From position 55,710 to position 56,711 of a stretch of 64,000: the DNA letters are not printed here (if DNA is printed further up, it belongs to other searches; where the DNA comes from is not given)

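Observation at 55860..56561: HisIE with both active sites dismantled but the ORF intact: candidate pseudoenzyme or sensor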

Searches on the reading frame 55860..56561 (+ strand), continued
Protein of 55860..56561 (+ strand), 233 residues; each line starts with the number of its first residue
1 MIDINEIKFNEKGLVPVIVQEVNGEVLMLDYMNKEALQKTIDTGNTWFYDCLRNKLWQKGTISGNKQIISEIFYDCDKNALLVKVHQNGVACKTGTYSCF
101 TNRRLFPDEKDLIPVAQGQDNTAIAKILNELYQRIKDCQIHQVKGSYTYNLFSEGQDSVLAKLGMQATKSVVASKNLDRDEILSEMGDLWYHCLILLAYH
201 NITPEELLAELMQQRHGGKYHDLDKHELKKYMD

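Call 61: find_encoding_contigs(protein=P0264, flank=10000, max_places=2)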
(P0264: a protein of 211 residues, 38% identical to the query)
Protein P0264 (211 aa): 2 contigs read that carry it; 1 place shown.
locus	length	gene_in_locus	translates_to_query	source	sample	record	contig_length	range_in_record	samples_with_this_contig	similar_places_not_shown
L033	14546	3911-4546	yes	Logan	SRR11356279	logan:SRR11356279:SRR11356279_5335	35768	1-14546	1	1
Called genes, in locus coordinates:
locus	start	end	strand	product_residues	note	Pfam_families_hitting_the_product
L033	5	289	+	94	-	PF00166:Cpn10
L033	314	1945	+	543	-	PF00118:Cpn60_TCP1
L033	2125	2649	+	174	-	PF00156:Pribosyltran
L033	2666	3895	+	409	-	PF02540:NAD_synthase (weak), PF03054:tRNA_Me_trans (faint), PF00958:GMP_synt_C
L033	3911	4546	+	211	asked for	PF01502:PRA-CH, PF01503:PRA-PH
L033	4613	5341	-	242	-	PF13620:CarboxypepD_reg (weak), PF07486:Hydrolase_2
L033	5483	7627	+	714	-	PF00580:UvrD-helicase, PF13245:AAA_19, PF13604:AAA_30 (faint), PF13361:UvrD_C, PF13538:UvrD_C_2 (weak), PF21196:PcrA_UvrD_tudor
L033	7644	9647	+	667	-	PF22745:Nlig-Ia, PF01653:DNA_ligase_aden, PF03120:OB_DNA_ligase, PF03119:DNA_ligase_ZBD, PF14520:HHH_5 (faint), PF12826:HHH_2, PF00533:BRCT, PF12738:PTCB-BRCT (weak)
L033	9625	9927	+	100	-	PF02686:GatC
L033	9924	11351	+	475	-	PF01425:Amidase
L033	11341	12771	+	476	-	PF02934:GatB_N, PF02637:GatB_Yqey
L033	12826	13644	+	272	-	PF01790:LGT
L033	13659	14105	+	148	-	PF01475:FUR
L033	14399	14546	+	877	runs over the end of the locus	PF00133:tRNA-synt_1, PF01406:tRNA-synt_1e (faint), PF09334:tRNA-synt_1g, PF13603:tRNA-synt_1_2, PF09334:tRNA-synt_1g, PF08264:Anticodon_1, PF10458:Val_tRNA-synt_C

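Call 63: find_related_loci(query=L016:9243-9998:+, collection=genome_contigs, flank=3000)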
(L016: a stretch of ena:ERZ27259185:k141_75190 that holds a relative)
Query L016:9243-9998:+ (252 aa) in genome_contigs; peptide patterns used: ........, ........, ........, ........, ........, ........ (x = any residue, [..] = any of these).
600 stretches matched a pattern (row limit reached: there are more); 581 encode a relative of the query (tblastn E <= 1e-3); the best 80 are kept; 80 distinct loci.
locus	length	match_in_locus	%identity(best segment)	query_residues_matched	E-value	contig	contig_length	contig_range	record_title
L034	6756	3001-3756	93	1-252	3e-161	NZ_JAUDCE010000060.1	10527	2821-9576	Megamonas hypermegale strain ET432 ET432_scaffold_60, whole genome shotgun sequence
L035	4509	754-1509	86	1-252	2e-152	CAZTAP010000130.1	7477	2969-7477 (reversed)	MAG TPA_asm: uncultured Selenomonadaceae bacterium isolate binchicken_co41_280 genome assembly, contig: NODE_9320_length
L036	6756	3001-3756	85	1-252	2e-150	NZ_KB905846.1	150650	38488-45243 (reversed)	Propionispira raffinosivorans DSM 20765 F606DRAFT_scaffold00008.8, whole genome shotgun sequence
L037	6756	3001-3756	86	1-252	2e-150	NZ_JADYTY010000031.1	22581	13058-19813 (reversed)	Anaerovibrio lipolyticus strain An883 An883_NODE_31_length_22581_cov_28.134486_pilon, whole genome shotgun sequence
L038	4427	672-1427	84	1-252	1e-150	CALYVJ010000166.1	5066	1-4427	MAG: uncultured Selenomonas sp. isolate SRR7188237_bin.54_metaWRAP_v1.3_MAG genome assembly, contig: ERZ9280832.11752, w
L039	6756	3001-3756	85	1-252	2e-148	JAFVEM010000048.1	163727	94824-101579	MAG: Selenomonadaceae bacterium isolate RGIG5097 Roe_deer_Rumen.Co__c778308, whole genome shotgun sequence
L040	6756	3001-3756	85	1-252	1e-148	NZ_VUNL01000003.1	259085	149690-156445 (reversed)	Selenomonas montiformis strain WCA-380-WT-3B3 seq3, whole genome shotgun sequence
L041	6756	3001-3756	84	1-252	1e-147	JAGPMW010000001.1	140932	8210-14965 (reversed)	MAG: Selenomonas sp. isolate Gw_UH_bin_41 Gw_UH_8_length_140932_cov_8.446660, whole genome shotgun sequence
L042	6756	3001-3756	85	1-252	1e-147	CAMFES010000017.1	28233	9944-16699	MAG: uncultured Veillonellaceae bacterium isolate SRR11489782_bin.42_metaWRAP_v1.3_MAG genome assembly, contig: ERZ11466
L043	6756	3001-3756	84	1-252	3e-147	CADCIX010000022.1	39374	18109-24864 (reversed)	MAG: uncultured Veillonellaceae bacterium isolate RUG14684 genome assembly, contig: RUG14684_asm_22, whole genome shotgu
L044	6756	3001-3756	83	1-252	1e-146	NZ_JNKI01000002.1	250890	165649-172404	Selenomonas sp. ND2010 T504DRAFT_scaffold00002.2_C, whole genome shotgun sequence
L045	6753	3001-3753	84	2-252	7e-146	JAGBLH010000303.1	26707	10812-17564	MAG: Selenomonas sp. isolate RGIG9219 Water_deer_Rumen-2__c485385, whole genome shotgun sequence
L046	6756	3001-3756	85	1-252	6e-146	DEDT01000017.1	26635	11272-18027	MAG TPA_asm: Selenomonadaceae bacterium UBA2897 UBA2897_contig_13283, whole genome shotgun sequence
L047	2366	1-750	85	3-252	6e-155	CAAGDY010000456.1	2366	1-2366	MAG TPA_asm: uncultured Anaerovibrio sp., isolate HGM14054, WGS project CAAGDY010000000 data, contig: SRS476152_62_k119_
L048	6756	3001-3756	83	1-252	8e-146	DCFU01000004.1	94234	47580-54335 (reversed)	MAG TPA_asm: Megamonas sp. UBA1796 UBA1796_contig_10065, whole genome shotgun sequence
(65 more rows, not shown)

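Call 64: find_related_loci(query=L005:13271-14332:+, collection=genome_contigs, flank=1000)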
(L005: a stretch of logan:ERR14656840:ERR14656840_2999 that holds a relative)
Query L005:13271-14332:+ (354 aa) in genome_contigs; peptide patterns used: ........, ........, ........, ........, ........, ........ (x = any residue, [..] = any of these).
600 stretches matched a pattern (row limit reached: there are more); 592 encode a relative of the query (tblastn E <= 1e-3); the best 80 are kept; 80 distinct loci.
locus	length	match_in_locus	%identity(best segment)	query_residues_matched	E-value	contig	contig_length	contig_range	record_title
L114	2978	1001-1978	83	4-329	0e+0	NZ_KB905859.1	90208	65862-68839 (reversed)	Propionispira raffinosivorans DSM 20765 F606DRAFT_scaffold00021.21, whole genome shotgun sequence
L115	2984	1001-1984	81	3-330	0e+0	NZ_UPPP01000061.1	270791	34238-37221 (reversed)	Lucifera butyrica isolate LUCI, whole genome shotgun sequence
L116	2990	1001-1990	80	5-333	0e+0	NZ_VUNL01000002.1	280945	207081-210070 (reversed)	Selenomonas montiformis strain WCA-380-WT-3B3 seq2, whole genome shotgun sequence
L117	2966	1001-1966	81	8-329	0e+0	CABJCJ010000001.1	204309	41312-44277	Veillonellaceae bacterium SB90 isolate MGYG-HGUT-00182 genome assembly, contig: AF21-1AC.Scaf1, whole genome shotgun seq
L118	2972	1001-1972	80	6-329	5e-180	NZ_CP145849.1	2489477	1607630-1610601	Mitsuokella multacida strain DSM 20544 chromosome, complete genome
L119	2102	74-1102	75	4-346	0e+0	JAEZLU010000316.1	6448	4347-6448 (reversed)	MAG: Bacillota bacterium isolate OH_CDB_84 k127_1738283, whole genome shotgun sequence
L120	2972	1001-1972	76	2-325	2e-176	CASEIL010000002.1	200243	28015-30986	uncultured Phascolarctobacterium sp. isolate A94_L1_369369_idba_bin.119 genome assembly, contig: A94_L1_369369_idba_bin.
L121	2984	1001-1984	76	1-328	8e-176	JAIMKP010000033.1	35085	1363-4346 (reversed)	MAG: Desulfosporosinus sp. isolate GA_180221_E-2-1-MAG-50_16 NODE_270_length_35171_cov_10.593946, whole genome shotgun s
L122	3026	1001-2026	72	5-346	1e-171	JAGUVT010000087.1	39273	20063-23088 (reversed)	MAG: Deltaproteobacteria bacterium isolate DeMMO5_3 c_000000006109, whole genome shotgun sequence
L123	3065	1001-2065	70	2-346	1e-170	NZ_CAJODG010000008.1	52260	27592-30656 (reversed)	Selenomonas sp. AE3005 isolate Sheep_1_mag_33, whole genome shotgun sequence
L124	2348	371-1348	72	1-326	3e-179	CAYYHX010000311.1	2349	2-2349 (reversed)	MAG TPA_asm: uncultured Hungatella sp. isolate SRP314395_co1_41 genome assembly, contig: NODE_36499_length_2349_cov_40.2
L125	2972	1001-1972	73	4-328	3e-169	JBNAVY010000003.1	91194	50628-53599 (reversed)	MAG: Thermoanaerobacteraceae bacterium isolate Kamch4342-D-MF-050 bin61.fa-3, whole genome shotgun sequence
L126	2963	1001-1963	75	5-326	8e-169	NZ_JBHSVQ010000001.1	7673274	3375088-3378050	Paenibacillus rhizoplanae strain CCM 8725 contig_1_pilon, whole genome shotgun sequence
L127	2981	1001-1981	73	5-331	2e-170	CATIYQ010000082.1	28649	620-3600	MAG: uncultured Peptococcaceae bacterium isolate iMGMC-1032_1678881701 genome assembly, contig: MegahitA5_14789, whole g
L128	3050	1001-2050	70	5-351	3e-168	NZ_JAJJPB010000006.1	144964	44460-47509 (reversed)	Clostridium aromativorans strain WLY-B-L2 Scaffolds_6_144964, whole genome shotgun sequence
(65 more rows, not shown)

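Call 67: search_protein_families(library=ncbifam, proteins=[L030:8768-9955:+, L032:549-1847:+, L032:2-520:+, L030:8447-8752:+, P0217, P0213, P0155, P0264], max_evalue=0.00001)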
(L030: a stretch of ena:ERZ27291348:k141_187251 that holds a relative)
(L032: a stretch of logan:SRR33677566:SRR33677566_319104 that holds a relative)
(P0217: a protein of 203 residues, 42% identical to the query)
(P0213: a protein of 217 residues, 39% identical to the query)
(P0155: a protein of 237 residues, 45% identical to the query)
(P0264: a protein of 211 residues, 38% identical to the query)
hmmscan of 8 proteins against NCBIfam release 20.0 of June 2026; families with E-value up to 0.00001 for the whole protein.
L030:8768-9955:+ (396 aa): 42 families (the best 25 are shown)
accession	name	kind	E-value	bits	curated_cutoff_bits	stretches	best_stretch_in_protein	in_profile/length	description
TIGR01141.1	hisC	equivalog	1.9e-74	250.6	276.55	1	8-392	1-348/349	histidinol-phosphate transaminase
NF002878.0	PRK03321.1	subfamily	1.4e-60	204.9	374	1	5-322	3-305/352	histidinol-phosphate transaminase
NF002877.0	PRK03317.1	equivalog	6.6e-57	193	409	1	3-394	11-367/374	histidinol-phosphate transaminase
NF003496.0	PRK05166.1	equivalog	5.2e-50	170.2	540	1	17-328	33-331/373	histidinol-phosphate transaminase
NF002726.0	PRK02610.1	equivalog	7.1e-40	137.1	391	1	7-394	5-369/374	histidinol-phosphate transaminase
TIGR01140.1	L_thr_O3P_dcar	equivalog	4.4e-39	134.5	290.55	1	27-328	21-293/331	threonine-phosphate decarboxylase CobD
NF006580.0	PRK09105.1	subfamily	7.1e-39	133.7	444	2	21-196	46-217/375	pyridoxal phosphate-dependent aminotransferase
NF051461.1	pyoverd_PtaA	equivalog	1.8e-32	112.5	500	2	19-195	30-204/359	pyoverdine biosynthesis transaminase PtaA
NF006014.0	PRK08153.1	equivalog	7.8e-30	104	510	1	12-317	24-308/370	pyridoxal phosphate-dependent aminotransferase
NF005915.1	PRK07908.1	equivalog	4.8e-22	78.8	360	1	31-342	20-309/332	Rv2231c family histidinol phosphate aminotransferase CobC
NF053748.1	bifunc_CobBC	exception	1e-20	73.7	950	1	29-343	486-775/797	bifunctional hydrogenobyrinic acid a,c-diamide synthase/histidinol phosphate aminotransferase CobBC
NF006225.0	PRK08354.1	equivalog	7.2e-19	68.3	288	1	80-319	63-266/318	putative aminotransferase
NF041364.1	GntC_guanitoxin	equivalog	2.3e-18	66.2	415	1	63-331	40-313/356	guanitoxin biosynthesis PLP-dependent (S)-gamma-hydroxy-L-arginine cyclodehydratase GntC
NF004870.0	PRK06225.1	equivalog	8.5e-13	47.8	351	1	29-318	34-315/380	pyridoxal phosphate-dependent aminotransferase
NF005021.0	PRK06425.1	equivalog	1.7e-12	47.1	353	1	147-336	120-293/335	histidinol-phosphate aminotransferase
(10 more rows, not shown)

L032:549-1847:+ (433 aa): 25 families
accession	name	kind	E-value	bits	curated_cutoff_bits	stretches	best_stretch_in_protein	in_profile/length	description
TIGR01141.1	hisC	equivalog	5.2e-59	199.9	276.55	1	44-420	14-347/349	histidinol-phosphate transaminase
NF002877.0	PRK03317.1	equivalog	2.3e-43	148.4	409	1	28-424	9-368/374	histidinol-phosphate transaminase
NF002878.0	PRK03321.1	subfamily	7.8e-39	133.4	374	1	52-347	24-303/352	histidinol-phosphate transaminase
NF003496.0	PRK05166.1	equivalog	2.7e-35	121.8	540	1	55-345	41-318/373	histidinol-phosphate transaminase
NF002726.0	PRK02610.1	equivalog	2.6e-28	99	391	1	244-423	218-369/374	histidinol-phosphate transaminase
TIGR01140.1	L_thr_O3P_dcar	equivalog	6.3e-27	94.6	290.55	1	79-350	40-286/331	threonine-phosphate decarboxylase CobD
NF006580.0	PRK09105.1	subfamily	6.5e-25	87.8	444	1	42-341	39-316/375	pyridoxal phosphate-dependent aminotransferase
NF006014.0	PRK08153.1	equivalog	5.5e-21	74.9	510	1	51-346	34-310/370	pyridoxal phosphate-dependent aminotransferase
NF051461.1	pyoverd_PtaA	equivalog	8e-21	74.1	500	1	45-279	29-243/359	pyoverdine biosynthesis transaminase PtaA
NF053748.1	bifunc_CobBC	exception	5.6e-18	64.7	950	1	55-351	485-755/797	bifunctional hydrogenobyrinic acid a,c-diamide synthase/histidinol phosphate aminotransferase CobBC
NF004870.0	PRK06225.1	equivalog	3.5e-16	58.9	351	1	54-344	32-314/380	pyridoxal phosphate-dependent aminotransferase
NF005915.1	PRK07908.1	equivalog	1.9e-15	57.1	360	1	58-345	20-282/332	Rv2231c family histidinol phosphate aminotransferase CobC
NF041364.1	GntC_guanitoxin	equivalog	1.4e-13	50.5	415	1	65-344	13-296/356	guanitoxin biosynthesis PLP-dependent (S)-gamma-hydroxy-L-arginine cyclodehydratase GntC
NF004770.0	PRK06108.1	subfamily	7.1e-09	35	422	1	53-323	39-310/396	pyridoxal phosphate-dependent aminotransferase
NF006225.0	PRK08354.1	equivalog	4.2e-08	32.9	288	1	109-324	65-250/318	putative aminotransferase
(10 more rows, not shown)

L032:2-520:+ (172 aa): 2 families
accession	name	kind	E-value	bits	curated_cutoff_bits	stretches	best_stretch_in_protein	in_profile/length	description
TIGR00069.1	hisD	equivalog_domain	5.9e-56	190.4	243.8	1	1-166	228-393/393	histidinol dehydrogenase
NF010343.0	PRK13770.1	equivalog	1.4e-32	113.1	647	1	1-166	249-414/416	histidinol dehydrogenase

L030:8447-8752:+ (102 aa): 1 family
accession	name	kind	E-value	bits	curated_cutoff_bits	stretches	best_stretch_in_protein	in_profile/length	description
TIGR02531.1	yecD_yerC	hypoth_equivalog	5.8e-43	145.2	42.2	1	6-90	1-85/88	YerC/YecD family TrpR-related protein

P0217 (203 aa): 5 families
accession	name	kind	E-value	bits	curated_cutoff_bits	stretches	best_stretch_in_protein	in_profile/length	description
NF002747.0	PRK02759.1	equivalog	4.1e-39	134.4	187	1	3-202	5-205/208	bifunctional phosphoribosyl-AMP cyclohydrolase/phosphoribosyl-ATP diphosphatase HisIE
NF000768.0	PRK00051.1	equivalog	4.8e-24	84.3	126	1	6-93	14-103/131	phosphoribosyl-AMP cyclohydrolase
NF001611.0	PRK00400.1-3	equivalog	5.6e-15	55.4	99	1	120-202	9-94/108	phosphoribosyl-ATP diphosphatase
TIGR03188.1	histidine_hisI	equivalog_domain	3.4e-11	43.2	42.7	1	128-198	14-84/84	phosphoribosyl-ATP diphosphatase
NF001613.0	PRK00400.1-5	equivalog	1.4e-08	34.7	120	1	122-202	13-93/107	phosphoribosyl-ATP diphosphatase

P0213 (217 aa): 5 families
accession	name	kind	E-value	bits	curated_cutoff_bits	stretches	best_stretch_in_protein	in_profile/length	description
NF002747.0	PRK02759.1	equivalog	7.2e-44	149.9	187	1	5-209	7-201/208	bifunctional phosphoribosyl-AMP cyclohydrolase/phosphoribosyl-ATP diphosphatase HisIE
NF001611.0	PRK00400.1-3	equivalog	3.2e-23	81.9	99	1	125-208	6-89/108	phosphoribosyl-ATP diphosphatase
TIGR03188.1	histidine_hisI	equivalog_domain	2.1e-22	79.1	42.7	1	126-206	1-81/84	phosphoribosyl-ATP diphosphatase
NF000768.0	PRK00051.1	equivalog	3.5e-19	68.6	126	1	8-107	16-115/131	phosphoribosyl-AMP cyclohydrolase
NF001613.0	PRK00400.1-5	equivalog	7.2e-16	58.1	120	1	125-208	5-88/107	phosphoribosyl-ATP diphosphatase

P0155 (237 aa): 5 families
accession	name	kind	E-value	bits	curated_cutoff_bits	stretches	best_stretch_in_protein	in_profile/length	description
NF002747.0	PRK02759.1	equivalog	7.5e-49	166.2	187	1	3-222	7-206/208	bifunctional phosphoribosyl-AMP cyclohydrolase/phosphoribosyl-ATP diphosphatase HisIE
NF000768.0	PRK00051.1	equivalog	3.5e-32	110.7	126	1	5-101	15-112/131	phosphoribosyl-AMP cyclohydrolase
NF001611.0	PRK00400.1-3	equivalog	1.8e-11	44.1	99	1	153-222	26-95/108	phosphoribosyl-ATP diphosphatase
TIGR03188.1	histidine_hisI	equivalog_domain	8.1e-10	38.8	42.7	1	141-217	8-84/84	phosphoribosyl-ATP diphosphatase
NF001613.0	PRK00400.1-5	equivalog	6.1e-08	32.6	120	1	153-222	25-94/107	phosphoribosyl-ATP diphosphatase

P0264 (211 aa): 6 families
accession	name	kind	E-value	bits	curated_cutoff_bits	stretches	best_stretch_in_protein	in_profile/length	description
NF002747.0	PRK02759.1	equivalog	4.6e-60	202.8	187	1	2-206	10-205/208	bifunctional phosphoribosyl-AMP cyclohydrolase/phosphoribosyl-ATP diphosphatase HisIE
NF000768.0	PRK00051.1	equivalog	4.3e-29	100.7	126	1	2-110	16-122/131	phosphoribosyl-AMP cyclohydrolase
TIGR03188.1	histidine_hisI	equivalog_domain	5.8e-29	100.1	42.7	1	120-202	2-84/84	phosphoribosyl-ATP diphosphatase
NF001613.0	PRK00400.1-5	equivalog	2.2e-25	88.7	120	1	117-209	4-96/107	phosphoribosyl-ATP diphosphatase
NF001611.0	PRK00400.1-3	equivalog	1.5e-24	86.2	99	1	115-209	3-97/108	phosphoribosyl-ATP diphosphatase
NF001610.0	PRK00400.1-1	equivalog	4.5e-13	49.2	104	1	120-202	11-93/93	phosphoribosyl-ATP diphosphatase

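Call 68: find_homologous_proteins(query=P0217, max_evalue=1e-20)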
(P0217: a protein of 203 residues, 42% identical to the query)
Query P0217 (203 aa): 133 proteins with E <= 1e-20 among 890 candidates; the best 120 are listed.
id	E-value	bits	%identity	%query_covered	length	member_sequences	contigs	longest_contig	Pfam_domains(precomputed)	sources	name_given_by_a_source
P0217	1.7e-130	450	100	100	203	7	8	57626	PF01502.24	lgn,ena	-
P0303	8.9e-96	337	76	100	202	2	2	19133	PF01502.24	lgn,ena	-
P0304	7.3e-95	334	75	100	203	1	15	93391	PF01502.24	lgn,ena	-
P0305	4.8e-69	250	57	100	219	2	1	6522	PF01502.24,PF01503.23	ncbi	-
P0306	7.5e-68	246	57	100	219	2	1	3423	PF01502.24,PF01503.23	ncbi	-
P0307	5.6e-67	243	56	100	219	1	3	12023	PF01502.24,PF01503.23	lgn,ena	-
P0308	1.6e-66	242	56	100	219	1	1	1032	PF01502.24,PF01503.23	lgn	-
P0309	2.1e-66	241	55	100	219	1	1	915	PF01502.24,PF01503.23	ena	-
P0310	3.0e-66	241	55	100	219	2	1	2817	PF01502.24,PF01503.23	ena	-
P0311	3.5e-66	241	55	100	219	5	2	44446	PF01502.24,PF01503.23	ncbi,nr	ncbi:MAG: bifunctional phosphoribosyl-AMP cyclohydrolase/phosphoribosyl-ATP diphosphatase HisIE [Pha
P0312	4.0e-66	240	54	100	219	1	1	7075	PF01502.24,PF01503.23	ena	-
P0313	7.7e-66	239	55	100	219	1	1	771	PF01502.24,PF01503.23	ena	-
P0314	1.3e-57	213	51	100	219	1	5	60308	PF01502.24,PF01503.23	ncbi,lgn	-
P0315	1.7e-57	212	51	100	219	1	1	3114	PF01502.24,PF01503.23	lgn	-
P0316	1.8e-57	212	51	100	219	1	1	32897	PF01502.24,PF01503.23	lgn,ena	-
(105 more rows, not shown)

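Call 77: find_related_loci(query=A6, collection=metagenome_contigs, flank=6000)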
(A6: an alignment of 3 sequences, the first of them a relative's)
Query A6 (203 aa) in metagenome_contigs; peptide patterns used: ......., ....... (x = any residue, [..] = any of these).
340 stretches matched a pattern; 18 encode a relative of the query (tblastn E <= 1e-3); 18 distinct loci.
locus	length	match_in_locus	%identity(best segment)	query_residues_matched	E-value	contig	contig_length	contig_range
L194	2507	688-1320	55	1-202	9e-78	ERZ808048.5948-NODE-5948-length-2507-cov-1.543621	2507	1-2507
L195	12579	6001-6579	30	1-201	2e-26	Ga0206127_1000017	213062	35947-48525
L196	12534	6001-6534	30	1-186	6e-26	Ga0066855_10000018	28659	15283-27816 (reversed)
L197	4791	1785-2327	33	1-184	1e-25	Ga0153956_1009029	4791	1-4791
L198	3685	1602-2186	31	1-202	7e-25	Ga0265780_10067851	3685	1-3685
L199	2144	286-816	32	1-184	3e-24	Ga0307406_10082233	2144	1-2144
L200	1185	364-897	32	1-184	7e-24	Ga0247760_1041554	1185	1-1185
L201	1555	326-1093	30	2-201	2e-22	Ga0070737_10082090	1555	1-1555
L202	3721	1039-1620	29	1-202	1e-19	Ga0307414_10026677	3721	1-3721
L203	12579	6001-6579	28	1-202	2e-18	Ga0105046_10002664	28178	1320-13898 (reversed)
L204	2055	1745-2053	38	1-105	2e-17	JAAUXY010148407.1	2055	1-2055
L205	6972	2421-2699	36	1-95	1e-15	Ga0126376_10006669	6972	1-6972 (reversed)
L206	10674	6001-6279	36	1-95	2e-15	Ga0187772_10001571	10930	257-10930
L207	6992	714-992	36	1-95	2e-15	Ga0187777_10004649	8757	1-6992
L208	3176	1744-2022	35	1-95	4e-15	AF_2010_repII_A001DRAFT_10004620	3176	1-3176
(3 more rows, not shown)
